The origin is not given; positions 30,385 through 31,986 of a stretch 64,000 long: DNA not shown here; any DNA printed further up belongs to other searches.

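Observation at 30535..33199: Tandem GH10-like barrels in which His replaces the canonical acid/base Glu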

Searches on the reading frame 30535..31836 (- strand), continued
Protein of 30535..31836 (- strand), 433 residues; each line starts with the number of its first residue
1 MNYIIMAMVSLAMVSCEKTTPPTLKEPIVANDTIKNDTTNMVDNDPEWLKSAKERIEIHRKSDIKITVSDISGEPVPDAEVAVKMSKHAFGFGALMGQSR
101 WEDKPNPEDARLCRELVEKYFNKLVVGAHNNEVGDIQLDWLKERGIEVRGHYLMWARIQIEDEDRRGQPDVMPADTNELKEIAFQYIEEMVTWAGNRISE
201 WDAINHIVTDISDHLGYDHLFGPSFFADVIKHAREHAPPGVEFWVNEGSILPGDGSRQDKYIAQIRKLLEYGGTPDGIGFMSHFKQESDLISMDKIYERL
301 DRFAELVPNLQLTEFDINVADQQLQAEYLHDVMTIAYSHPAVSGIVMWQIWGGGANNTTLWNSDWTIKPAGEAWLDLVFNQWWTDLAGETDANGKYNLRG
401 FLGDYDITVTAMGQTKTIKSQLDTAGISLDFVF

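Call 23: find_related_loci(query=A1, collection=genome_contigs, flank=10000)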
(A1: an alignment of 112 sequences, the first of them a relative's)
Query A1 (433 aa) in genome_contigs; peptide patterns used: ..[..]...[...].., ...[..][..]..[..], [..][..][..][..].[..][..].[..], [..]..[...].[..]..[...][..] (x = any residue, [..] = any of these).
441 stretches matched a pattern; 372 encode a relative of the query (tblastn E <= 1e-3); the best 80 are kept; 80 distinct loci.
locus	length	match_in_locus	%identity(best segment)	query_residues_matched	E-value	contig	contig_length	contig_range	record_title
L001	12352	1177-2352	43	45-429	3e-96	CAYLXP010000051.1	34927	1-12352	MAG TPA_asm: uncultured Victivallales bacterium isolate SRP200020_co4_239 genome assembly, contig: NODE_1270_length_3492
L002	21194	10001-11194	43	43-432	5e-94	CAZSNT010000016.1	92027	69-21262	MAG TPA_asm: uncultured Victivallales bacterium isolate SRP167671_co1_107 genome assembly, contig: NODE_220_length_92027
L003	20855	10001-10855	52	145-422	6e-92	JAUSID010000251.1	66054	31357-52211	MAG: Opitutaceae bacterium isolate E14_metabat.bin.223 E14_k141_411604, whole genome shotgun sequence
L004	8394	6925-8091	42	45-425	5e-91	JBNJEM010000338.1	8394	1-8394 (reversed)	MAG: Planctomycetota bacterium isolate Y23_14dBSd3.bin.101 NODE_7848_length_8394_cov_6.002773, whole genome shotgun sequ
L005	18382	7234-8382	43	54-429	5e-90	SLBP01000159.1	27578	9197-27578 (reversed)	MAG: Planctomycetales bacterium isolate CSSed162cmB_456R1 CSSed16-2cmB-2803, whole genome shotgun sequence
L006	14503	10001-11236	40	1-409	5e-89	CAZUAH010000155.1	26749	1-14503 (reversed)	MAG TPA_asm: uncultured Pirellulaceae bacterium isolate SRP077602_co5_269 genome assembly, contig: NODE_8979_length_2674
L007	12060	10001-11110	44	45-409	2e-88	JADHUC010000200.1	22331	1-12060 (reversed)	MAG: Pirellulaceae bacterium isolate BS150m-G36 BS-150m-C1966, whole genome shotgun sequence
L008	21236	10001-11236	40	4-409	2e-87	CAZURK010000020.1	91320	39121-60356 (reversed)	MAG TPA_asm: uncultured Pirellulaceae bacterium isolate SRP077602_co10_409 genome assembly, contig: NODE_523_length_9132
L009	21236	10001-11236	40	45-433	3e-87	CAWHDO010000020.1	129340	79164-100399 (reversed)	MAG: uncultured delta proteobacterium isolate MFD03726.bin.3.89 genome assembly, contig: contig_30669, whole genome shot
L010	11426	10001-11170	41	48-429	9e-87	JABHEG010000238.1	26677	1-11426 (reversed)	MAG: Lentisphaerae bacterium isolate SI037_bin151 k141_928882, whole genome shotgun sequence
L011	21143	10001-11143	41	56-432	7e-87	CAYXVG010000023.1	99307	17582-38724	MAG TPA_asm: uncultured Solibacteraceae bacterium isolate SRP141376_co4_146 genome assembly, contig: NODE_325_length_993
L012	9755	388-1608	39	6-409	2e-85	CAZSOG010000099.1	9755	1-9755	MAG TPA_asm: uncultured Pirellulaceae bacterium isolate binchicken_co253_222 genome assembly, contig: NODE_5316_length_9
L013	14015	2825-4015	41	43-433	1e-85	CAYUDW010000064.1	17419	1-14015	MAG TPA_asm: uncultured candidatus Brocadiaceae bacterium isolate SRP068000_co1_552 genome assembly, contig: NODE_4835_l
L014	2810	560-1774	40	29-426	1e-85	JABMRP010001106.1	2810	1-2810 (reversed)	MAG: Planctomycetota bacterium isolate bin.375 k141_5381262, whole genome shotgun sequence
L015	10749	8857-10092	39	45-433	1e-83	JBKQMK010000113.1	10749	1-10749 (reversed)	MAG: Desulfomonilaceae bacterium isolate LABRr1A1B1C__bin_124 LABRr1A1B1C_000000049368, whole genome shotgun sequence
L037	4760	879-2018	38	45-418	3e-73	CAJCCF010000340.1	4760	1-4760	MAG: uncultured Verrucomicrobia bacterium isolate Loc090116-7m_bin-1039 genome assembly, contig: bin-1039:340/774, whole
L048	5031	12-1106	38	60-418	3e-70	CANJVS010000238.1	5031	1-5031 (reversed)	MAG: Verrucomicrobiaceae bacterium isolate RH-23may17-92 genome assembly, contig: RH-23may17-C146251, whole genome shotg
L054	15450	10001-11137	37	43-414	4e-69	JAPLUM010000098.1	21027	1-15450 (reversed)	MAG: Verrucomicrobia bacterium isolate LacPavin_0920_WC57_MAG_55_7 LacPavin_0920_WC57_scaffold_71650, whole genome shotg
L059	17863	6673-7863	35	43-432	1e-68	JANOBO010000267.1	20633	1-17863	MAG: Verrucomicrobiaceae bacterium isolate VAR_18_concoct_94_sub VAR_18_k141_1286979, whole genome shotgun sequence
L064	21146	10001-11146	36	43-418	4e-67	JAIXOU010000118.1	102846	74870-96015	MAG: Verrucomicrobiaceae bacterium isolate C1_MAG_00039 C1_MAG_00039_000000000103, whole genome shotgun sequence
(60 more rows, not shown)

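Call 24: find_encoding_contigs(protein=P0007, flank=10000, max_places=2)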
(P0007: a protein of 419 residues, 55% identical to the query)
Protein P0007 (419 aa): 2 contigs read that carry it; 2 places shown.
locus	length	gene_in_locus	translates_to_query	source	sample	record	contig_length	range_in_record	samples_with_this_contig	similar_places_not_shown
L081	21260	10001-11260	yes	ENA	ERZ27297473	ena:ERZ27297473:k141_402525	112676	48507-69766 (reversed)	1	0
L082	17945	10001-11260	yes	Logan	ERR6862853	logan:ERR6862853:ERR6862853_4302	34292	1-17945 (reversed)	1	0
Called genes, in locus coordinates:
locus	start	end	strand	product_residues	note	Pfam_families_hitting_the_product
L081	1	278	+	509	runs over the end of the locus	PF01120:Alpha_L_fucos, PF16757:Fucosidase_C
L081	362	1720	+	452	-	PF00884:Sulfatase, PF01663:Phosphodiest, PF16347:SGSH_C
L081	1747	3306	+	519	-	PF00884:Sulfatase, PF16347:SGSH_C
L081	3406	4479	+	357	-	PF07632:Sde182_NH-like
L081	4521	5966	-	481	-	PF00884:Sulfatase, PF16347:SGSH_C (weak)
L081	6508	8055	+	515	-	PF00884:Sulfatase, PF01663:Phosphodiest (weak), PF16347:SGSH_C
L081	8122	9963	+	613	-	PF00884:Sulfatase, PF16347:SGSH_C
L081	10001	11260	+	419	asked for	PF00331:Glyco_hydro_10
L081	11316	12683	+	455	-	PF00884:Sulfatase, PF01663:Phosphodiest, PF00884:Sulfatase, PF16347:SGSH_C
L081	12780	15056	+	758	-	PF22842:Pel9A-like_beta_helix, PF13229:Beta_helix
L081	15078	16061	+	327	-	PF01663:Phosphodiest (weak), PF00884:Sulfatase, PF16347:SGSH_C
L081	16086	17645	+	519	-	PF01120:Alpha_L_fucos, PF16757:Fucosidase_C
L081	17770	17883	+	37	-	-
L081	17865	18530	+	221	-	PF04616:Glyco_hydro_43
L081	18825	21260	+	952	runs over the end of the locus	PF07715:Plug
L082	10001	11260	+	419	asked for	PF00331:Glyco_hydro_10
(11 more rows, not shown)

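Call 29: find_encoding_contigs(protein=P0044, flank=10000, max_places=1)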
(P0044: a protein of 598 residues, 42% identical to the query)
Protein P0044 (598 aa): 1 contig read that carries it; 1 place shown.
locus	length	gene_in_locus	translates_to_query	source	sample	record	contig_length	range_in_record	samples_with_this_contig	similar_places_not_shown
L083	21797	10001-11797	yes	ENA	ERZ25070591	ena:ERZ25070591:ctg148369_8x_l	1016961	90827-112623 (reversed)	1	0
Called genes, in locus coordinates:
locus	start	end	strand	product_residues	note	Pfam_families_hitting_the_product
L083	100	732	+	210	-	PF04542:Sigma70_r2 (weak), PF07638:Sigma70_ECF (weak), PF08281:Sigma70_r4_2, PF04545:Sigma70_r4, PF00196:GerE (weak)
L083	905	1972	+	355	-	PF04773:FecR, PF16344:FecR_C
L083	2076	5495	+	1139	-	PF13620:CarboxypepD_reg, PF13715:CarbopepD_reg_2, PF07715:Plug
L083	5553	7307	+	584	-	PF14322:SusD-like_3, PF07980:SusD_RagB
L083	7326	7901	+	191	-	-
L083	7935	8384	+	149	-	-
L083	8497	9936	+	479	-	PF00884:Sulfatase, PF01663:Phosphodiest (weak), PF16347:SGSH_C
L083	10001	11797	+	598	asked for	PF00331:Glyco_hydro_10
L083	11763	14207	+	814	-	PF00933:Glyco_hydro_3, PF01915:Glyco_hydro_3_C, PF14310:Fn3-like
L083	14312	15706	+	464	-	PF00884:Sulfatase, PF01663:Phosphodiest (faint), PF16347:SGSH_C, PF14707:Sulfatase_C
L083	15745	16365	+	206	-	PF00884:Sulfatase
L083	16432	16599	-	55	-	-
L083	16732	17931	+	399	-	PF13546:DDE_5 (faint), PF01609:DDE_Tnp_1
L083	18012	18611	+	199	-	PF00239:Resolvase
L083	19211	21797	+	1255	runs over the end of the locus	-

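Call 30: find_encoding_contigs(protein=P0101, flank=10000, max_places=1)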
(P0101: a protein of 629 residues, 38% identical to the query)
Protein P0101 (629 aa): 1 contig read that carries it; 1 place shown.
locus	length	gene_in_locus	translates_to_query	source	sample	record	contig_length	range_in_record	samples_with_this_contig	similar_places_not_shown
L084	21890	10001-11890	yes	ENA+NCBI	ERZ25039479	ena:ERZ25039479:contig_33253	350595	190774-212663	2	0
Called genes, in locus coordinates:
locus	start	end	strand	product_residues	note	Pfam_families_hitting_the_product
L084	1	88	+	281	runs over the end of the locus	PF04909:Amidohydro_2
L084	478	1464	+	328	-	PF03734:YkuD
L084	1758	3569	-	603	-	PF02518:HATPase_c, PF13589:HATPase_c_3, PF01119:DNA_mis_repair, PF08676:MutL_C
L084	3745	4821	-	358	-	PF00072:Response_reg, PF13487:HD_5, PF01966:HD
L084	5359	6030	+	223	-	PF02586:SRAP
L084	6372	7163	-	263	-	PF00205:TPP_enzyme_M (faint), PF02146:SIR2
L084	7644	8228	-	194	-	PF00004:AAA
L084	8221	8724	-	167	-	PF13224:DUF4032 (weak)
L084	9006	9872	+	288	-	PF00682:HMGL-like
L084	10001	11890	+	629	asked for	PF00331:Glyco_hydro_10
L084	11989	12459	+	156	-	-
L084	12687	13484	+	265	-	-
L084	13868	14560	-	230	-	PF06271:RDD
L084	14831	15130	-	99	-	-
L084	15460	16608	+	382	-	PF09587:PGA_cap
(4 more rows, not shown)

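Call 31: find_encoding_contigs(protein=P0103, flank=10000, max_places=1)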
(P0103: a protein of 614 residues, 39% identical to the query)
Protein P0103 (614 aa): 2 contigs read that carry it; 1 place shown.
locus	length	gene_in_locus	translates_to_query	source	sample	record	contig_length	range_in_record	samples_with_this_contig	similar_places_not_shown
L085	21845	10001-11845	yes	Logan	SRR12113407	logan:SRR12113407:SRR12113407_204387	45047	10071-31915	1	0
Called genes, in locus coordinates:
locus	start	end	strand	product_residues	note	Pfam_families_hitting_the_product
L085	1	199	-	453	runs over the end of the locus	PF03783:CsgG (faint), PF13418:Beta-prop_TYW4 (faint), PF13964:Beta-prop_Calicin (faint), PF13415:Beta-prop_FBX42, PF24681:Kelch_KLHDC2_KLHL20_DRC7, PF25852:DUF6242_C, PF13415:Beta-prop_FBX42, PF24981:Beta-prop_ATRN-LZTR1 (weak), +2 more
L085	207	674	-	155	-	PF04536:TPM_phosphatase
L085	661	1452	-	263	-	PF04536:TPM_phosphatase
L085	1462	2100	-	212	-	PF04011:LemA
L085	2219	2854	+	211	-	PF01478:Peptidase_A24 (weak)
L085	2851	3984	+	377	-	PF13620:CarboxypepD_reg (weak), PF00691:OmpA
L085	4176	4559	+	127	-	-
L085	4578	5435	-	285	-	PF10114:PocR, PF12833:HTH_18, PF00165:HTH_AraC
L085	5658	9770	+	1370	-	PF00041:fn3 (weak)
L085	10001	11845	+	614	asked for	PF00331:Glyco_hydro_10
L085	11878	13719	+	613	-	PF13620:CarboxypepD_reg (faint), PF00331:Glyco_hydro_10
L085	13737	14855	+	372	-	PF00392:GntR, PF13407:Peripla_BP_4 (weak), PF00532:Peripla_BP_1 (weak), PF13377:Peripla_BP_3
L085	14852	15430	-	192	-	PF00475:IGPD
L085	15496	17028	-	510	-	PF16257:UxaE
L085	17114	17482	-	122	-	PF00072:Response_reg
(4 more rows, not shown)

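Call 32: predict_structure(alignment_id=A1)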
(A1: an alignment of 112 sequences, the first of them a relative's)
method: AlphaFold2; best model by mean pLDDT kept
length: 433 residues; sequences in the alignment: 112
mean_pLDDT: 91.5   pTM: 0.87
mean pLDDT of the five models: 91.5, 91.0, 90.9, 90.7, 90.4
residues with pLDDT >= 90: 371; 70-90: 15; 50-70: 9; < 50: 38
segments of 3 or more residues with pLDDT < 50: 1-3, 9-22, 24-42
pLDDT, mean of each block of 10 residues (from residue 1): 48 43 43 40 82 98 99 98 98 96 96 97 96 98 98 95 87 96 98 98 97 91 98 98 98 98 98 98 97 98 99 97 97 99 97 78 95 98 98 99 99 98 98 98
secondary structure, 60 per line:
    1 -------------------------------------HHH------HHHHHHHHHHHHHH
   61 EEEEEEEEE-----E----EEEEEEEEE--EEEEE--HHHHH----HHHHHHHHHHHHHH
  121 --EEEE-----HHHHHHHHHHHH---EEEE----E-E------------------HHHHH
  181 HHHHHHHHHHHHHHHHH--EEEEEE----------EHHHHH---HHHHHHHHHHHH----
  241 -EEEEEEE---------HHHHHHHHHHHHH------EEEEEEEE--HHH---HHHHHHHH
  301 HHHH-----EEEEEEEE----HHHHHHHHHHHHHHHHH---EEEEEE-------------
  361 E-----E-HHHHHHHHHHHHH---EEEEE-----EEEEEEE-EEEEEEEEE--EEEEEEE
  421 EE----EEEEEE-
elements in order: H47-60 E61-69 E80-88 E91-95 H98-102 H107-120 E123-126 H132-143 E147-150 H176-197 E200-205 H217-221 H225-236 E242-248 H258-270 E277-284 H293-304 E310-317 H322-338 E342-347 H369-381 E385-389 E395-401 E403-411 E414-422 E427-432

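Call 36: fold_search(model_id=the predicted structure, library=pdb)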
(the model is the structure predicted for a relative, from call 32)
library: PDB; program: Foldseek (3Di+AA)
matches with E <= 10: 1671; with E <= 0.001: 457
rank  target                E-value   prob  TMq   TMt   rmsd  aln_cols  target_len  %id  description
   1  8b73_A                2.8e-30  1.00  0.69  0.73   4.4       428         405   25  Acetivibrio clariflavus beta-1,4-xylanase of Glycoside Hydrolase Family 10 (AcXyn10A). (released 2022-10-19)
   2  7d88                  3.4e-27  1.00  0.72  0.85   2.9       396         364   23  Crystal structure of a novel thermostable GH10 xylanase XynA (released 2021-08-18)
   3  7d89                  1.4e-26  1.00  0.70  0.85   3.3       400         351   23  Crystal structure of an inactivated double mutant (E182AE280A) of a novel thermostable GH10 xylanase XynA (released 2021-08-18)
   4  3niy_B                4.1e-19  1.00  0.58  0.77   3.0       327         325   19  Crystal structure of native xylanase 10B from Thermotoga petrophila RKU-1 (released 2011-05-04)
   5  3nj3_A                6.7e-19  1.00  0.58  0.75   3.3       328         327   20  Crystal structure of xylanase 10B from Thermotoga petrophila RKU-1 in complex with xylobiose (released 2011-05-04)
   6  3niy_A                1.2e-18  1.00  0.58  0.76   3.2       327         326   20  Crystal structure of native xylanase 10B from Thermotoga petrophila RKU-1 (released 2011-05-04)
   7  1vbr_A                3.8e-18  1.00  0.59  0.77   2.8       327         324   20  Crystal structure of complex xylanase 10B from Thermotoga maritima with xylobiose (released 2005-06-28)
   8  3wue_A                5.5e-18  1.00  0.55  0.75   3.0       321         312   20  The wild type crystal structure of b-1,4-Xylanase (XynAS9) with xylobiose from Streptomyces sp. 9 (released 2014-10-29)
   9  1nq6                  7.4e-18  1.00  0.57  0.80   2.8       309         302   19  Crystal Structure of the catalytic domain of xylanase A from Streptomyces halstedii JM8 (released 2004-01-21)
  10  1v6y                  1.3e-17  1.00  0.55  0.74   3.3       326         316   20  Crystal Structure Of chimeric Xylanase between Streptomyces Olivaceoviridis E-86 FXYN and Cellulomonas fimi Cex (released 2004-09-07)
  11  4w8l_A                1.4e-17  1.00  0.55  0.66   4.7       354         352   18  Structure of GH10 from Paenibacillus barcinonensis (released 2015-06-03)
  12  1xyz_A                1.6e-17  1.00  0.57  0.76   3.0       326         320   20  A COMMON PROTEIN FOLD AND SIMILAR ACTIVE SITE IN TWO DISTINCT FAMILIES OF BETA-GLYCANASES (released 1996-01-29)
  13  3wub                  1.6e-17  1.00  0.55  0.75   3.0       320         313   21  The wild type crystal structure of b-1,4-Xylanase (XynAS9) from Streptomyces sp. 9 (released 2014-10-29)
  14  1v0l                  2.1e-17  1.00  0.55  0.76   3.5       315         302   19  Xylanase Xyn10A from Streptomyces lividans in complex with xylobio-isofagomine at pH 5.8 (released 2004-08-16)
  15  4xv0                  2.3e-17  1.00  0.54  0.76   3.7       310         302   17  Crystal structure of an endo-beta-1,4-xylanase (glycoside hydrolase family 10/GH10) enzyme from Trichoderma reesei (released 2015-02-11)
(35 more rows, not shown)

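Call 37: search_protein_representatives(alignment_id=A1)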
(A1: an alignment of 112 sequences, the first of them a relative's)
Query: 112 sequences, 597 profile positions. Proteins with E-value up to 0.001 (for the whole library): 14515; up to 1e-10: 8757; up to 1e-30: 2984. The best 150 are listed.
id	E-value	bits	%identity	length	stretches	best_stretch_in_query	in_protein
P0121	0.0e+00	1157.1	-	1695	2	21-596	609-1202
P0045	1.9e-236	802.8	-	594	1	9-596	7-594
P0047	2.1e-235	799.3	-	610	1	17-596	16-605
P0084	6.6e-230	781.2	-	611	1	8-595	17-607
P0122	1.4e-229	780.1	-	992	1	14-596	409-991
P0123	3.8e-225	765.4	-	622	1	7-596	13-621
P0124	1.3e-214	730.6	-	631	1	15-577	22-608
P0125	1.6e-201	687.4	-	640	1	11-596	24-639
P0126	6.1e-201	685.5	-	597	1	20-596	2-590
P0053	1.6e-200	684.1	-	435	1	182-596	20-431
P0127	1.3e-198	677.8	-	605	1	1-596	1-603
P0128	1.4e-198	677.7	-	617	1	5-596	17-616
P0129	1.1e-193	661.5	-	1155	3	47-594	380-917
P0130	6.2e-193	659.1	-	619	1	10-595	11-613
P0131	1.3e-192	657.9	-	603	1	8-596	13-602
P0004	5.6e-165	566.7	-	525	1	191-596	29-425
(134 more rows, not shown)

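Call 43: find_encoding_contigs(protein=P0019, flank=10000, max_places=1)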
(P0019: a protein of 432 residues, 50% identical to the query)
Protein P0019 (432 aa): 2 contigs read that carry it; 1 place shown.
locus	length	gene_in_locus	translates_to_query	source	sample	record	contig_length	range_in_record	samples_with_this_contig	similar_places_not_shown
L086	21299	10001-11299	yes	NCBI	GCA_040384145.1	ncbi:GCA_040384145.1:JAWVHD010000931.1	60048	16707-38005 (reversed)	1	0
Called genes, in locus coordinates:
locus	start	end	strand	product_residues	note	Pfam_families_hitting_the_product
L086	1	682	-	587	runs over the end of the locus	-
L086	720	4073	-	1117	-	PF00069:Pkinase, PF07714:PK_Tyr_Ser-Thr, PF23381:Beta-prop_IFT122_1st, PF24807:WD40_CDC20-Fz, PF25172:Beta-prop_WDR3_2nd, PF23414:Beta-prop_EML_2, PF25174:Beta-prop_THOC3, PF24814:WD40_Prp19, +31 more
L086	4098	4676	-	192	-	PF07638:Sigma70_ECF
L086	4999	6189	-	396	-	PF00196:GerE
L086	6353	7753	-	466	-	PF00884:Sulfatase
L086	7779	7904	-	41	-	-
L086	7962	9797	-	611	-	PF00884:Sulfatase, PF01663:Phosphodiest (faint), PF16347:SGSH_C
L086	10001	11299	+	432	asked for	PF00331:Glyco_hydro_10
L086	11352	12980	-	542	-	PF14716:HHH_8, PF02811:PHP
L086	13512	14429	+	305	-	PF03631:Virul_fac_BrkB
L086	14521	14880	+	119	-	-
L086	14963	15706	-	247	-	PF01904:DUF72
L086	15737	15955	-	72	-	-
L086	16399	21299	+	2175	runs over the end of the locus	PF05345:He_PIG, PF17936:Big_6 (weak)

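Call 44: find_encoding_contigs(protein=P0016, flank=10000, max_places=1)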
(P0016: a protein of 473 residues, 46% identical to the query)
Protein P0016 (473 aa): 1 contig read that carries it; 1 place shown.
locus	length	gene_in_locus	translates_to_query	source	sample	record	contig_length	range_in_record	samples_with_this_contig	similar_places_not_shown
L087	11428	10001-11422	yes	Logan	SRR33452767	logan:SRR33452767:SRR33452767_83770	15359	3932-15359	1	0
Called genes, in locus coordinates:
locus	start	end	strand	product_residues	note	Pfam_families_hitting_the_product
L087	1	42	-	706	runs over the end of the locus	PF07940:Hepar_II_III_C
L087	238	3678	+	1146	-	PF07715:Plug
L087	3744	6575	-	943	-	PF07715:Plug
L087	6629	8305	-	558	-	PF00884:Sulfatase, PF01663:Phosphodiest (faint), PF16347:SGSH_C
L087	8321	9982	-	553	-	PF01120:Alpha_L_fucos, PF16757:Fucosidase_C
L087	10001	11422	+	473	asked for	PF00331:Glyco_hydro_10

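Call 45: find_encoding_contigs(protein=P0009, flank=10000, max_places=1)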
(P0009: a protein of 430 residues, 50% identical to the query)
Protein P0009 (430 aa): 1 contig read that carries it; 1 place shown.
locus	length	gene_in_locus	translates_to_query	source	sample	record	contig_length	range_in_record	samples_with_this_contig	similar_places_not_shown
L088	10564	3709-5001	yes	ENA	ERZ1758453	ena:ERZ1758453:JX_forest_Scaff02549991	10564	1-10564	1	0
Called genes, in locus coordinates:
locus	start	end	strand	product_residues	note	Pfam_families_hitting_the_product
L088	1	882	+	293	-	?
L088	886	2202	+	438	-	PF16655:PhoD_N, PF25077:DUF7800, PF09423:PhoD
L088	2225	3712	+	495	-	PF01408:GFO_IDH_MocA, PF19051:GFO_IDH_MocA_C2, PF22725:GFO_IDH_MocA_C3 (weak)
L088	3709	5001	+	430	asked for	PF00331:Glyco_hydro_10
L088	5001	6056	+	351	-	-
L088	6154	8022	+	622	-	PF00512:HisKA, PF02518:HATPase_c, PF00072:Response_reg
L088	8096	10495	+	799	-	PF12704:MacB_PCD, PF02687:FtsX, PF12704:MacB_PCD, PF02687:FtsX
